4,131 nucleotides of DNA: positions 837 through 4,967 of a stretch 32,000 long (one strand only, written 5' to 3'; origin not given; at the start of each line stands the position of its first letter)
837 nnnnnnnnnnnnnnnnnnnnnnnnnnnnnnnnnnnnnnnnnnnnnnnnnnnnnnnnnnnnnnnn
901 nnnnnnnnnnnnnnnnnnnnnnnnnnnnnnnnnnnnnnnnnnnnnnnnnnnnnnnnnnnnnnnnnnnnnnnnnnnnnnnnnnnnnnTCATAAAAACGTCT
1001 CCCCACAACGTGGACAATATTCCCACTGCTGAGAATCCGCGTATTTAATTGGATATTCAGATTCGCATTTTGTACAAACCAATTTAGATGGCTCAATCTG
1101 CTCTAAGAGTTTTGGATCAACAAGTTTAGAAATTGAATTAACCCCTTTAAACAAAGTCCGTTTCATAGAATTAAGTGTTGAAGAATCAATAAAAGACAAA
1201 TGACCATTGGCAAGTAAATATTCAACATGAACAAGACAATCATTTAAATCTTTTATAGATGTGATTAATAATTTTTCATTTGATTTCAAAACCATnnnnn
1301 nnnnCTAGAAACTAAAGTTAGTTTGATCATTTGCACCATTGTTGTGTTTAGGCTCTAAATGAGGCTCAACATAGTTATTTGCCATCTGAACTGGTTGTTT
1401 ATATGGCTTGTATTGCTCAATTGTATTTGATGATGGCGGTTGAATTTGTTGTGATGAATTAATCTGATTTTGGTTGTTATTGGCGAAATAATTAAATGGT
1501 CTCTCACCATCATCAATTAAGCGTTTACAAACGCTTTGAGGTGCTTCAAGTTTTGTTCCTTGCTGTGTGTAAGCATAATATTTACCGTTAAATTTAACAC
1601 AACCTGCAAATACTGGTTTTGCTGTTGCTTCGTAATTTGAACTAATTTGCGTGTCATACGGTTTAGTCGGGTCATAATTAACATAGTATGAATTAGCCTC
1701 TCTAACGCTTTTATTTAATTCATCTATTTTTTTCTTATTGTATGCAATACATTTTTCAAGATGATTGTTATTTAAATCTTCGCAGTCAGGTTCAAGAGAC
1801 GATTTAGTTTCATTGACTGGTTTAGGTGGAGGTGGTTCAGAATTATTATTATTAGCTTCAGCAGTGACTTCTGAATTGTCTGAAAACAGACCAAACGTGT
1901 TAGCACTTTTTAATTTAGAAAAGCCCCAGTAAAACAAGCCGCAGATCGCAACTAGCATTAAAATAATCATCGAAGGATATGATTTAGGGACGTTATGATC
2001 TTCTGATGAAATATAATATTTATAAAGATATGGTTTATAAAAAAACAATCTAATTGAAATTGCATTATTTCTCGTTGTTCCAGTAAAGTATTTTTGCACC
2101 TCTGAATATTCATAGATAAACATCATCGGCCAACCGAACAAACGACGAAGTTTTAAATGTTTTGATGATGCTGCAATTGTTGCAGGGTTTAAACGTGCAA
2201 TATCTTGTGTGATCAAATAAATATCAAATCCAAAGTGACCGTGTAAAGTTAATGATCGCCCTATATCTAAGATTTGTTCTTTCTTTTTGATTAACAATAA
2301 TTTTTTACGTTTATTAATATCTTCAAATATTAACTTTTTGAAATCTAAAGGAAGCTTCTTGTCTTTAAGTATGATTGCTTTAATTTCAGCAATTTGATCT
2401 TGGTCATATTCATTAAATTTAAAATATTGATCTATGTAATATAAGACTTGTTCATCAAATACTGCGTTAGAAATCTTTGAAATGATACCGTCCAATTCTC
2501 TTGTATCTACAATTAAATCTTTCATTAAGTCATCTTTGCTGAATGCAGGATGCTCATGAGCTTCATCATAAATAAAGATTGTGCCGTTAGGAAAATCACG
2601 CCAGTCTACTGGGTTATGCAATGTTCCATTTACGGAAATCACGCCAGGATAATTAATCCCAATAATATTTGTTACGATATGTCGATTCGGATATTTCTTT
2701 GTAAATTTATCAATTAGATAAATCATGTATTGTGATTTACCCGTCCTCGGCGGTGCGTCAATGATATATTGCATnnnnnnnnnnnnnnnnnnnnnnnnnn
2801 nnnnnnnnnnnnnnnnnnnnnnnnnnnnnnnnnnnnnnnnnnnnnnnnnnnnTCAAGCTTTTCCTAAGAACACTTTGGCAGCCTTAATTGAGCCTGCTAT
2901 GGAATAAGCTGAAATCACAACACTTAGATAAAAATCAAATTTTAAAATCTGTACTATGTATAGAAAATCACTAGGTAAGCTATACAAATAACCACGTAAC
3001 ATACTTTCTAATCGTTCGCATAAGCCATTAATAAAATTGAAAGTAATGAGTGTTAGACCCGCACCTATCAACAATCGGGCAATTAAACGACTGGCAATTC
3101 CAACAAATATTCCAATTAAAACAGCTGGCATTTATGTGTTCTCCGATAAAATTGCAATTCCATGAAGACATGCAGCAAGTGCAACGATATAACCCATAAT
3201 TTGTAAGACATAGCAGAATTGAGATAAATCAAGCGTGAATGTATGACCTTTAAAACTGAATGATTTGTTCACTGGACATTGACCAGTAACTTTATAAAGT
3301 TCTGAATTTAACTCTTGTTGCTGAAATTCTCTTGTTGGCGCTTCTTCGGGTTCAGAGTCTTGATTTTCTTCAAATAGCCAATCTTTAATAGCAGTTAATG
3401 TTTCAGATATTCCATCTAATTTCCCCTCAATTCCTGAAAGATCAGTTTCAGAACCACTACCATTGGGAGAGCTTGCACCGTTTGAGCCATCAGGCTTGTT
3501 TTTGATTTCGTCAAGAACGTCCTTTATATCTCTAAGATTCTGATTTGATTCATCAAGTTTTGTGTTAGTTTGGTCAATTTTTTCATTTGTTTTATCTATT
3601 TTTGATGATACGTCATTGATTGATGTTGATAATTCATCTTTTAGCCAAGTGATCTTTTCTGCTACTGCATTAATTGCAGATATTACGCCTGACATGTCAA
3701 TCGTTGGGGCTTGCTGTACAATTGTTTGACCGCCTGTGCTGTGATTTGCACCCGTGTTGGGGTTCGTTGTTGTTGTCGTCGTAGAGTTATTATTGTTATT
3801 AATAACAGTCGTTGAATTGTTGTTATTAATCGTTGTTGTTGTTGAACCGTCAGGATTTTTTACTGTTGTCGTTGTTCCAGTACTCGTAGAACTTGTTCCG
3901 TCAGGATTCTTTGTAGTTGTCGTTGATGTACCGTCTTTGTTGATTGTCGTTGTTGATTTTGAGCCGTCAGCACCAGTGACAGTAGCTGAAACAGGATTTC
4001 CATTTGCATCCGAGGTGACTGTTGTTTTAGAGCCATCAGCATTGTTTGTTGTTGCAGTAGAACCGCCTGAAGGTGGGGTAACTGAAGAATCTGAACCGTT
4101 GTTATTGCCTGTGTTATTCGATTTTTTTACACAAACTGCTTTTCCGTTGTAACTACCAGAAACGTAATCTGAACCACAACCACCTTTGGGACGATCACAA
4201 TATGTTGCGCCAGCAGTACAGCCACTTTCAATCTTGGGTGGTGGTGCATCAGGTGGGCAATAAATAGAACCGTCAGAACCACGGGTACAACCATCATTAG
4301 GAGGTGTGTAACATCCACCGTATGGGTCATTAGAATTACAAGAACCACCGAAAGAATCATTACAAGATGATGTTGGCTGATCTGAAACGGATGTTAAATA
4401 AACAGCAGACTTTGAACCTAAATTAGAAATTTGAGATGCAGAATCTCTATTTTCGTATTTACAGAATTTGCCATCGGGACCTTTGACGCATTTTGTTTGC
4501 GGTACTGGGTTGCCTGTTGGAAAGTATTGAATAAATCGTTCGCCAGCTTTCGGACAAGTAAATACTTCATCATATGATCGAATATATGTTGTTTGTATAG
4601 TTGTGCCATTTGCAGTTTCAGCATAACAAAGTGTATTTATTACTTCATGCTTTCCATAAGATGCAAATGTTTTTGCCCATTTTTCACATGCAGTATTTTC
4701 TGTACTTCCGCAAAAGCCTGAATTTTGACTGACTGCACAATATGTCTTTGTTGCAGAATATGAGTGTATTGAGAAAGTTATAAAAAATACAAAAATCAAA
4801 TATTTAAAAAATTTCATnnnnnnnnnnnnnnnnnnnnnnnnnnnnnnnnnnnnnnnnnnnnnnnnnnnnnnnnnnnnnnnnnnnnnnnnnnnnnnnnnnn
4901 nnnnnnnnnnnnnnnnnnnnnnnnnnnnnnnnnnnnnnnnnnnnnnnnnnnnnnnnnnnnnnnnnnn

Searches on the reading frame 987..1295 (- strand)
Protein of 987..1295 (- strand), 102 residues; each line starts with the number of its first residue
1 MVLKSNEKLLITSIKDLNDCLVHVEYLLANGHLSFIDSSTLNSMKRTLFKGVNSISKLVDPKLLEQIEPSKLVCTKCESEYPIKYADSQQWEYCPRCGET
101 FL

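Call 47: search_protein_families(library=pfam, proteins=[window:987-1295:-], max_evalue=0.001)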
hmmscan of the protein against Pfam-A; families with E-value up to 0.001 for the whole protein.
window:987-1295:- (102 aa): 1 family
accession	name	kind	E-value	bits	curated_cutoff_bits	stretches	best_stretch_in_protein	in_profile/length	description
PF01155.25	HypA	-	0.00027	21.4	28.9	1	29-99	32-94/112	Hydrogenase/urease nickel incorporation, metallochaperone, hypA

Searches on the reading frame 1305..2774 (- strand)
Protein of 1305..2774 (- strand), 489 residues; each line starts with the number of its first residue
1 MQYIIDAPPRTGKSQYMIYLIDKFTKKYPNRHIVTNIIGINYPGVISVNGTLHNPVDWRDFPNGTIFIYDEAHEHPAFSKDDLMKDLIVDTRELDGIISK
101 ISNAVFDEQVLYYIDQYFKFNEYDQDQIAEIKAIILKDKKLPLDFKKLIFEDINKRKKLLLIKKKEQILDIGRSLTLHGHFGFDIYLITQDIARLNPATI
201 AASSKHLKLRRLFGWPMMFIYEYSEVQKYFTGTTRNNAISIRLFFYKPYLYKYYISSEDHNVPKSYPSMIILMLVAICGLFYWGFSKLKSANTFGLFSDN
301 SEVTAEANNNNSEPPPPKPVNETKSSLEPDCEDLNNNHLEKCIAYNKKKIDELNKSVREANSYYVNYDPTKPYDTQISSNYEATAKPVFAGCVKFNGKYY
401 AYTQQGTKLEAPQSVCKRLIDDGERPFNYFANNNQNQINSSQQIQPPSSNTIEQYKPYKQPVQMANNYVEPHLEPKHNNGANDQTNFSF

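Call 47: search_protein_families(library=pfam, proteins=[window:1305-2774:-], max_evalue=0.001)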
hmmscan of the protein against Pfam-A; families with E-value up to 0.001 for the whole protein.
window:1305-2774:- (489 aa): 1 family
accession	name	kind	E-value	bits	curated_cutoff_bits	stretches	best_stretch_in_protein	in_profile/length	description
PF05707.18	Zot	-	2.8e-07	30.6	20.3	1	58-257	75-193/197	Zonular occludens toxin (Zot)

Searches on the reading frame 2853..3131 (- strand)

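Call 47: search_protein_families(library=pfam, proteins=[window:2853-3131:-], max_evalue=0.001)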
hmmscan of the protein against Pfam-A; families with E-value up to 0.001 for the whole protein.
window:2853-3131:- (92 aa): 1 family
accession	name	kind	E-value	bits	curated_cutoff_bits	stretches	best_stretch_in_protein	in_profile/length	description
PF10734.14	DUF2523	-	5e-10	40.2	22.1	1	5-78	1-74/80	Protein of unknown function (DUF2523)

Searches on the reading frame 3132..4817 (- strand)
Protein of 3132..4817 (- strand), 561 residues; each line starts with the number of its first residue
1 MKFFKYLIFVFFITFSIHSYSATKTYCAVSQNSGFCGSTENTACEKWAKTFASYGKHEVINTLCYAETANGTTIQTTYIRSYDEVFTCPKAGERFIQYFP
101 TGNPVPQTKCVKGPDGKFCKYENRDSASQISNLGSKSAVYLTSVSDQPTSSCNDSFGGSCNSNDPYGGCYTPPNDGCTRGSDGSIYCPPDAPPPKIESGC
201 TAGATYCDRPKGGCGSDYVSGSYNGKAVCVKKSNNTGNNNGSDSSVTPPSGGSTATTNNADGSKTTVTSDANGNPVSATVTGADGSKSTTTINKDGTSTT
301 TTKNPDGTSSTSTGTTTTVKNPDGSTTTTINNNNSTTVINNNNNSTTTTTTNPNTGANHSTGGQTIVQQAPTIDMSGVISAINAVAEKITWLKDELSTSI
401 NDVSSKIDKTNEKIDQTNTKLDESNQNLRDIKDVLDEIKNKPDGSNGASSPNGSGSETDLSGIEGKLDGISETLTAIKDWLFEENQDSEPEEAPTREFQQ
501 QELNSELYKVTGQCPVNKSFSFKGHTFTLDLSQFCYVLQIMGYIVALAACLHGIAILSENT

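Call 47: search_protein_families(library=pfam, proteins=[window:3132-4817:-], max_evalue=0.001)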
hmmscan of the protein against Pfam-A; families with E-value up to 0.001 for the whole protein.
window:3132-4817:- (561 aa): 2 families
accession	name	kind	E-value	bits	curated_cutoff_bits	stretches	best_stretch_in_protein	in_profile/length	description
PF05531.17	NPV_P10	-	9e-06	26.5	29.8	1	379-443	10-72/75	Nucleopolyhedrovirus P10 protein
PF07889.17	DUF1664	-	0.00019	21.9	34.6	1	378-440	46-108/124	Protein of unknown function (DUF1664)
